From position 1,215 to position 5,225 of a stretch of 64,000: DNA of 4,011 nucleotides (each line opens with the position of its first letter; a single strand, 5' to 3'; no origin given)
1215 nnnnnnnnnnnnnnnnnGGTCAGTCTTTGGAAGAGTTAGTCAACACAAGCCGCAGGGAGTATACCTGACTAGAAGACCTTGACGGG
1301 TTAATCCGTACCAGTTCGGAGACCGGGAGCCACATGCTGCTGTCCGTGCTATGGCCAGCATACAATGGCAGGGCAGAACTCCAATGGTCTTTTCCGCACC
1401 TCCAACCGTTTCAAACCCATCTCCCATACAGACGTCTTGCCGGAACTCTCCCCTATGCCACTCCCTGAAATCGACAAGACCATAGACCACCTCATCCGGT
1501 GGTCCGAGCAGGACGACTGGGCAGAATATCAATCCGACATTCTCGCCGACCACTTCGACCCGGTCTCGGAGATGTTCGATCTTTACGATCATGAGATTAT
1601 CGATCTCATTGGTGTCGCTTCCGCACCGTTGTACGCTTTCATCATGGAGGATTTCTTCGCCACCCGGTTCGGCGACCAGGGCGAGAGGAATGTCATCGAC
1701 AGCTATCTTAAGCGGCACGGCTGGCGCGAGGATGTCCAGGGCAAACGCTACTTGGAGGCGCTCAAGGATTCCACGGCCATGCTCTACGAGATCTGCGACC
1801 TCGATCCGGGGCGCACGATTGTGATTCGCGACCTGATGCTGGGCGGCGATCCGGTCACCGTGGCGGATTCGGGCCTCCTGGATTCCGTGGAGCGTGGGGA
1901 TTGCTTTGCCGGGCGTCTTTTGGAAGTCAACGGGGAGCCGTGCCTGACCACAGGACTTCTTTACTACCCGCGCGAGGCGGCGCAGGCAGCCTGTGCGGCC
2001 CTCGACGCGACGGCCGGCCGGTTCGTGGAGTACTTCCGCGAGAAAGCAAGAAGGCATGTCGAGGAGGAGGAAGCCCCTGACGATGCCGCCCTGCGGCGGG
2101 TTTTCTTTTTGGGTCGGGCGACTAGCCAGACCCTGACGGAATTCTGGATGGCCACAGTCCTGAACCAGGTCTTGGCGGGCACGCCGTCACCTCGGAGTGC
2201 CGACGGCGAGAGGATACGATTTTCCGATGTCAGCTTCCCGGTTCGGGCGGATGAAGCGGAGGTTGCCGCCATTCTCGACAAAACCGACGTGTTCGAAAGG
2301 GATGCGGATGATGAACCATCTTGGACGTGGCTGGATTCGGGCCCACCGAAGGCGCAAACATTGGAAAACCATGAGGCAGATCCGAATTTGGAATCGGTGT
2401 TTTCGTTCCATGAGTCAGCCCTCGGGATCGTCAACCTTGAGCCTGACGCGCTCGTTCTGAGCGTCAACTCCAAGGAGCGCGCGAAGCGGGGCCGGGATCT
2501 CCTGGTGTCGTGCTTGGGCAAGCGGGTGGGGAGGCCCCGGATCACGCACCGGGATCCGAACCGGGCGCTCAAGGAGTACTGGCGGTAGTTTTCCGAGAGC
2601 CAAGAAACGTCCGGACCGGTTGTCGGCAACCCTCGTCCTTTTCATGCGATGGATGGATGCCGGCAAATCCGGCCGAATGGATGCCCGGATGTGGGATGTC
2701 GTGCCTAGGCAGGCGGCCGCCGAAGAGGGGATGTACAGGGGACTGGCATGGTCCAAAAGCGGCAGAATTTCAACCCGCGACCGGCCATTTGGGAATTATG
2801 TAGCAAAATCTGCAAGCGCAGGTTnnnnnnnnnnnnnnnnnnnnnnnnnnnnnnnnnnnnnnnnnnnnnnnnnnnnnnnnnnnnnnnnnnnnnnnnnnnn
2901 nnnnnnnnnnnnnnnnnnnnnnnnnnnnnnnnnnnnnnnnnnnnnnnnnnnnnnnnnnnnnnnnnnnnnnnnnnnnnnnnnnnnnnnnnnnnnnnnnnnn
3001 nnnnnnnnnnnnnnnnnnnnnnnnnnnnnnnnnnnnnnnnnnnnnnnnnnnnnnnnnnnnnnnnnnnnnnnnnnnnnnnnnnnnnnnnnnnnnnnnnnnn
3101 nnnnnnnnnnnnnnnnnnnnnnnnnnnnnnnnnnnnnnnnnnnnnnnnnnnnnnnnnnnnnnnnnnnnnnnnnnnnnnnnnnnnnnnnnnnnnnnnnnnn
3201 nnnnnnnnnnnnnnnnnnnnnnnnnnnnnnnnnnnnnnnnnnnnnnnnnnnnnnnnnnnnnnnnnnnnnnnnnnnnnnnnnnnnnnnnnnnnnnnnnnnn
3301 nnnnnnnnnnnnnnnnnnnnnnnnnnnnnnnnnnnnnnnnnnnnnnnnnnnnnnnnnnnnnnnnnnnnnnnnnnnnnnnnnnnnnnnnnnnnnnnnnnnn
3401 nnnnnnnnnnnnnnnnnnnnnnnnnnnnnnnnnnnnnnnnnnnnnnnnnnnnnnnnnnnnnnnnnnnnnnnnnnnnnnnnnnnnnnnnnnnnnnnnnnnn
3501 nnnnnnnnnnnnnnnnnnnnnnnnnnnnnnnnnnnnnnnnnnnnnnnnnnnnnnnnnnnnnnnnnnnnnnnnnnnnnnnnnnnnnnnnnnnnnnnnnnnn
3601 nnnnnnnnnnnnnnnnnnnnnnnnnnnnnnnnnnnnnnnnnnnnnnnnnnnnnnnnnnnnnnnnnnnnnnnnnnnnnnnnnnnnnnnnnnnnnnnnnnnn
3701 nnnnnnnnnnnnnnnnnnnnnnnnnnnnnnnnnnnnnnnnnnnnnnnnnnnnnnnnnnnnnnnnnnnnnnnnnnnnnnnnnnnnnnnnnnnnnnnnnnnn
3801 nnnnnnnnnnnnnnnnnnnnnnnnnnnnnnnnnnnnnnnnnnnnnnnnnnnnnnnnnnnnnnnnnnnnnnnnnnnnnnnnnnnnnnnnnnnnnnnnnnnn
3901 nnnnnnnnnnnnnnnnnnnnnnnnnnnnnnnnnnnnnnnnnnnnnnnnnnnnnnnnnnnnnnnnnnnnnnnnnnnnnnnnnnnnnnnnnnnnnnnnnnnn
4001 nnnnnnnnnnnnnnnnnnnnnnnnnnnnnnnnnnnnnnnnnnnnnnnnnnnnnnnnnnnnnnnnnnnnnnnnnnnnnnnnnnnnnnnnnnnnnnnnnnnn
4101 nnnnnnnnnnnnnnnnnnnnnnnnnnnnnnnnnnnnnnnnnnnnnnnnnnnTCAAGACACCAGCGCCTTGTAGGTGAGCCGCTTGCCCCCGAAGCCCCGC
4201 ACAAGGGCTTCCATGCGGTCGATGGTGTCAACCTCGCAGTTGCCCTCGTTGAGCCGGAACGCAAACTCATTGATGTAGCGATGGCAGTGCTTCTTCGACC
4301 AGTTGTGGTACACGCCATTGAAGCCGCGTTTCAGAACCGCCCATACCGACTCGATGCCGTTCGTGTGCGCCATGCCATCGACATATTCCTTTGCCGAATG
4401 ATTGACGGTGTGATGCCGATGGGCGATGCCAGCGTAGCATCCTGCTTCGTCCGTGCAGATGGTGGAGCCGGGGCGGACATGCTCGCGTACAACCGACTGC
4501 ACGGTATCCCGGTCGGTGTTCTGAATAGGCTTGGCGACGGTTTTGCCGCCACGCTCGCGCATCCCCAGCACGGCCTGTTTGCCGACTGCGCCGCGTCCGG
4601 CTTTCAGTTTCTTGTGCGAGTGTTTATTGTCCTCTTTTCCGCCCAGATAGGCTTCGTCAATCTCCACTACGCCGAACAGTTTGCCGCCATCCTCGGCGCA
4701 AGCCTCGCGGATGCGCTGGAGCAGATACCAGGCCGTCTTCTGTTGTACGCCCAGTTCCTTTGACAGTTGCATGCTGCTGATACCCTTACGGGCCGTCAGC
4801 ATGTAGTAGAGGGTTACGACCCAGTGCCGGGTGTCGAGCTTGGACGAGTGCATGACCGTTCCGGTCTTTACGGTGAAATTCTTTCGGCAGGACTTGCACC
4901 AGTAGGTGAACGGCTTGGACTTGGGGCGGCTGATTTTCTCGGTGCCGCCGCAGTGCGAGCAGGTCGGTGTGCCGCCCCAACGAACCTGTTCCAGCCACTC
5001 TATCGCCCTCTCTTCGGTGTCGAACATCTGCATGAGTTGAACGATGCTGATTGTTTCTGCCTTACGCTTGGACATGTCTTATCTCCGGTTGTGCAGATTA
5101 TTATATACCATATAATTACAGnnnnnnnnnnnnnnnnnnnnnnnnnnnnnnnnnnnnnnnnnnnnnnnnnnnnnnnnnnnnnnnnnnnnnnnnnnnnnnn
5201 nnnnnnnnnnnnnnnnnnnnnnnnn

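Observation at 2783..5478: IS1595-family element with cargo: transposase translationally coupled to an MTase-HNH fusion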

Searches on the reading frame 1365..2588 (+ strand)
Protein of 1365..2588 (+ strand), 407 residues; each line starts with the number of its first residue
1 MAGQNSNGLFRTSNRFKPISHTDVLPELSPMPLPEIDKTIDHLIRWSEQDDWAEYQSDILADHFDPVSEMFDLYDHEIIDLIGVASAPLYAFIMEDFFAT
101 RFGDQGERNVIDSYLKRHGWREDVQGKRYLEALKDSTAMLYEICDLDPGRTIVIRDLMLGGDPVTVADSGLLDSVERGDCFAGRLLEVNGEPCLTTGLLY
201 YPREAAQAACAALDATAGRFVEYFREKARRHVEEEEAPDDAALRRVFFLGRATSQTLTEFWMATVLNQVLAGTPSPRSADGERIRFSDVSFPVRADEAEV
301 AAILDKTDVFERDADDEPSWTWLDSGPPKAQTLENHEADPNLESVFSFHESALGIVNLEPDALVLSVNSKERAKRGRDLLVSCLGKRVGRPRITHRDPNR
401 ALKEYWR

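Call 37: find_encoding_contigs(protein=window:1365-2588:+, flank=6000, max_places=10)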
Protein window:1365-2588:+ (407 aa): 3 contigs read that carry it; 3 places shown.
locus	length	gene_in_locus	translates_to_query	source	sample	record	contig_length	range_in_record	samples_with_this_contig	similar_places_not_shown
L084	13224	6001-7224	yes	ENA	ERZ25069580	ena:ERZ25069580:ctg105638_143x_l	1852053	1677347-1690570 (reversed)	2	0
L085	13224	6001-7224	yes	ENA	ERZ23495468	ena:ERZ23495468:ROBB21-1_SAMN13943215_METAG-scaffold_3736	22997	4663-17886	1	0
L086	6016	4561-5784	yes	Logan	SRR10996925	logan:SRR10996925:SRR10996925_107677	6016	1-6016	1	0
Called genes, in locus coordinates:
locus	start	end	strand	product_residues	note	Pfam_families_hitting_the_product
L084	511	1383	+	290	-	PF13489:Methyltransf_23, PF07021:MetW (weak), PF08003:Methyltransf_9 (weak), PF13847:Methyltransf_31, PF08241:Methyltransf_11, PF08242:Methyltransf_12, PF13649:Methyltransf_25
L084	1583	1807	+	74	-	-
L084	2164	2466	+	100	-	PF14305:ATPgrasp_TupA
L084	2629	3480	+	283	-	PF03721:UDPG_MGDP_dh_N, PF00984:UDPG_MGDP_dh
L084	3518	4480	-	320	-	-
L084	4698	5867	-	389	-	PF04471:Mrr_cat, PF22722:NA-iREase1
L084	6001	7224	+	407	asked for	PF25948:DUF7986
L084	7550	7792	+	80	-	-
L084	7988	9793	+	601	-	PF00916:Sulfate_transp, PF01740:STAS, PF13466:STAS_2 (weak)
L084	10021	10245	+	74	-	PF00034:Cytochrom_C (weak)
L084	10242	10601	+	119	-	PF00034:Cytochrom_C (weak)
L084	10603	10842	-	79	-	PF01722:BolA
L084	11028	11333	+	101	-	PF01909:NTP_transf_2, PF18765:Polbeta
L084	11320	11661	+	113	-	PF01934:HepT-like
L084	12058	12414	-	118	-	PF01047:MarR (weak), PF01978:TrmB (weak), PF12840:HTH_20 (weak), PF25212:HVO_A0114, PF09339:HTH_IclR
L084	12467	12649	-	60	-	-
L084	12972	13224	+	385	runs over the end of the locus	PF13173:AAA_14, PF13635:DUF4143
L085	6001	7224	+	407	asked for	PF25948:DUF7986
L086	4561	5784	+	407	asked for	PF25948:DUF7986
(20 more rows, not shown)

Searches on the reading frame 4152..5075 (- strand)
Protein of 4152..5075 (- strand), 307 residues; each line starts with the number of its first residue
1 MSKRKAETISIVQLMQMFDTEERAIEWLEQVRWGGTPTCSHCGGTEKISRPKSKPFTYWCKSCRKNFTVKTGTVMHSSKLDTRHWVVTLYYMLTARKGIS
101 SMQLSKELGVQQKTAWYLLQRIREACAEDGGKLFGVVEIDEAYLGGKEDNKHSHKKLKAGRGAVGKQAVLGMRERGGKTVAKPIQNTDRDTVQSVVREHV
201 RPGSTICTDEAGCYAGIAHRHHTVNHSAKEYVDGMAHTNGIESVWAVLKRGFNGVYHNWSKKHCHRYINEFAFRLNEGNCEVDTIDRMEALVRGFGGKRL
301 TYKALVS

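Call 4: search_protein_families(library=pfam, proteins=[window:4152-5075:-], max_evalue=0.01)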
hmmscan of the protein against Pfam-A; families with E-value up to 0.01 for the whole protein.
window:4152-5075:- (307 aa): 2 families
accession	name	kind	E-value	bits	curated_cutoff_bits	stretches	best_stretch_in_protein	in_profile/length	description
PF12762.13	DDE_Tnp_IS1595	-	1.3e-46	158.8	27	1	133-276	2-153/153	ISXO2-like transposase domain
PF12760.12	Zn_ribbon_IS1595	-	6e-10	39.4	25.4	1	20-65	2-45/46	Transposase zinc-ribbon domain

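Call 18: search_protein_families(library=ncbifam, proteins=[window:4152-5075:-], max_evalue=0.01)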
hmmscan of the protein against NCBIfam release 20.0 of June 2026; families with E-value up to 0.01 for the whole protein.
window:4152-5075:- (307 aa): 2 families
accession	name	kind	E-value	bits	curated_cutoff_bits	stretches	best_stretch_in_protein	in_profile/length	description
NF033547.1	transpos_IS1595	equivalog_domain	2.7e-59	200.6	75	1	77-276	1-213/215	IS1595 family transposase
NF033558.1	transpos_IS1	equivalog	0.0025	17.8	100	1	39-225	1-175/199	IS1 family transposase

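Call 19: search_protein_families(library=padloc, proteins=[window:4152-5075:-], max_evalue=0.01)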
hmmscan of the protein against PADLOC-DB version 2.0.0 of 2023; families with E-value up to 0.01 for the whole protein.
window:4152-5075:- (307 aa): 0 families

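Call 36: find_encoding_contigs(protein=window:4152-5075:-, flank=5000, max_places=10)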
Protein window:4152-5075:- (307 aa): 2 contigs read that carry it; 2 places shown.
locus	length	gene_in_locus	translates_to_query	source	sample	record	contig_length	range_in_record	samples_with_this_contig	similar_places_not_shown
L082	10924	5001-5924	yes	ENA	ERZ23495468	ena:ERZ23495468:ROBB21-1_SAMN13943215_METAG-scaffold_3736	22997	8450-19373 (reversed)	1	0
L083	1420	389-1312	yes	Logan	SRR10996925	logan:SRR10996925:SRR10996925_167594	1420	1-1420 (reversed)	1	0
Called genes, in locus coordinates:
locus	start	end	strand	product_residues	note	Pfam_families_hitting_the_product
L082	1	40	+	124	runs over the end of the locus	PF20126:TumE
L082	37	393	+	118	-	PF01047:MarR (weak), PF01978:TrmB (weak), PF12840:HTH_20 (weak), PF25212:HVO_A0114, PF09339:HTH_IclR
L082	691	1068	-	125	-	PF01909:NTP_transf_2, PF18765:Polbeta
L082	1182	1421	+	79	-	PF01722:BolA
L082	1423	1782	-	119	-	PF00034:Cytochrom_C (weak)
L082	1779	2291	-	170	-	PF00034:Cytochrom_C (faint)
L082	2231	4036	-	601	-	PF00916:Sulfate_transp, PF01740:STAS, PF13466:STAS_2 (weak)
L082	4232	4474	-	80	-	-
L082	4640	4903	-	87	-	-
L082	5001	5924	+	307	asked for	PF12760:Zn_ribbon_IS1595, PF12762:DDE_Tnp_IS1595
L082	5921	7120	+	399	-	PF01555:N6_N4_Mtase, PF01844:HNH, PF14279:HNH_5, PF13395:HNH_4 (weak)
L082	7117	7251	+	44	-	-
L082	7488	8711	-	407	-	PF25948:DUF7986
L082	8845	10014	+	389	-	PF04471:Mrr_cat, PF22722:NA-iREase1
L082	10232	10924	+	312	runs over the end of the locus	PF01501:Glyco_transf_8 (faint)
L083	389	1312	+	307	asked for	PF12760:Zn_ribbon_IS1595, PF12762:DDE_Tnp_IS1595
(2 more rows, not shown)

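Call 44: search_dna_similar(query=window:4152-5075:-, collection=plasmids, mode=protein, max_rows=25)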
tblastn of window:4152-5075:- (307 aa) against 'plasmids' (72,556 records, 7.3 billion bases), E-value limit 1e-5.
Records with a match: 492; places in all: 694; records where one place covers at least 80% of the query: 338.
Best place of each record, by identity: <60% 492.
By first word of the organism name: Sinorhizobium 44; Pseudosulfitobacter 30; Ralstonia 30; Acinetobacter 29; Rhizobium 20; Xanthomonas 18; Aeromonas 17; Mesorhizobium 14; Agrobacterium 12; Chondrinema 12; and 122 more.
By predicted mobility (MOB-suite, as given by PLSDB): non-mobilizable 254; conjugative 143; mobilizable 95.
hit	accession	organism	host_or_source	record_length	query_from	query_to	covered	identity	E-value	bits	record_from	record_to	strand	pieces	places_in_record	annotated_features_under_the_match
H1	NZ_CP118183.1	Entomospira culicis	Culex pipiens,cell culture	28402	6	306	98%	43.8%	5e-74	254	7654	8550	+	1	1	IS1595 family transposase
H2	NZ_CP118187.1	Entomospira culicis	Culex pipiens,cell culture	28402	6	306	98%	43.8%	5e-74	254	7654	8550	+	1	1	IS1595 family transposase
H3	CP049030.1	Rhodobacteraceae bacterium SC52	Apostichopus japonicus,pure ...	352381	3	266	86%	45.1%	6e-66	230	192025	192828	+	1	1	none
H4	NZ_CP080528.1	Mesorhizobium sp. AR07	Oxytropis sp.,Cell culture,root nodule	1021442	18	303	93%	38.7%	2e-52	192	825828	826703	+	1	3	record has no annotation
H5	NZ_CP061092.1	Roseomonas marmotae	Marmota himalayana,pure culture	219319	9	303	96%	36.8%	1e-52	192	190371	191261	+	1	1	IS1595 family transposase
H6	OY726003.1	Phocaeicola massiliensis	-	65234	10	274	86%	40.4%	1e-54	197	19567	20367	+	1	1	record has no annotation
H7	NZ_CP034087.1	Methylocystis rosea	cell culture,groundwater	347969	10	307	97%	35.9%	8e-48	178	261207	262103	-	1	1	IS1595 family transposase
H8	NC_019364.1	Sulfitobacter guttiformis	-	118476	1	303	99%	34.8%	3e-44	168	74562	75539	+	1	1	IS1595 family transposase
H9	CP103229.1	Bacteroides faecis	Homo sapiens,cell culture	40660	10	276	87%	39.4%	2e-54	197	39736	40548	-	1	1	IS1595 family transposase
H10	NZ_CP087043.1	Pseudosulfitobacter pseudonitzschiae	Mediolabrus comicus,The surface ...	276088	1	303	99%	34.6%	1e-45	172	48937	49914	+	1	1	IS1595 family transposase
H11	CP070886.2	Pseudosulfitobacter pseudonitzschiae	Skeletonema costatum,The surface ...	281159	1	303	99%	34.6%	1e-45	172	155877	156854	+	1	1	IS1595 family transposase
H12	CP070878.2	Pseudosulfitobacter pseudonitzschiae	Skeletonema costatum,The surface ...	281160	1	303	99%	34.6%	1e-45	172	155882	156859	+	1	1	IS1595 family transposase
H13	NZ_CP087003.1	Pseudosulfitobacter pseudonitzschiae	Skeletonema costatum,The surface ...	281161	1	303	99%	34.6%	1e-45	172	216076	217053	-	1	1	IS1595 family transposase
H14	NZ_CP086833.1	Pseudosulfitobacter pseudonitzschiae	Trieres chinensis,The surface seawater ...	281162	1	303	99%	34.6%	1e-45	172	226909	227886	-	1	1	IS1595 family transposase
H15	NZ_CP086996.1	Pseudosulfitobacter pseudonitzschiae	Skeletonema costatum,The surface ...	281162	1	303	99%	34.6%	1e-45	172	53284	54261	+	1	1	IS1595 family transposase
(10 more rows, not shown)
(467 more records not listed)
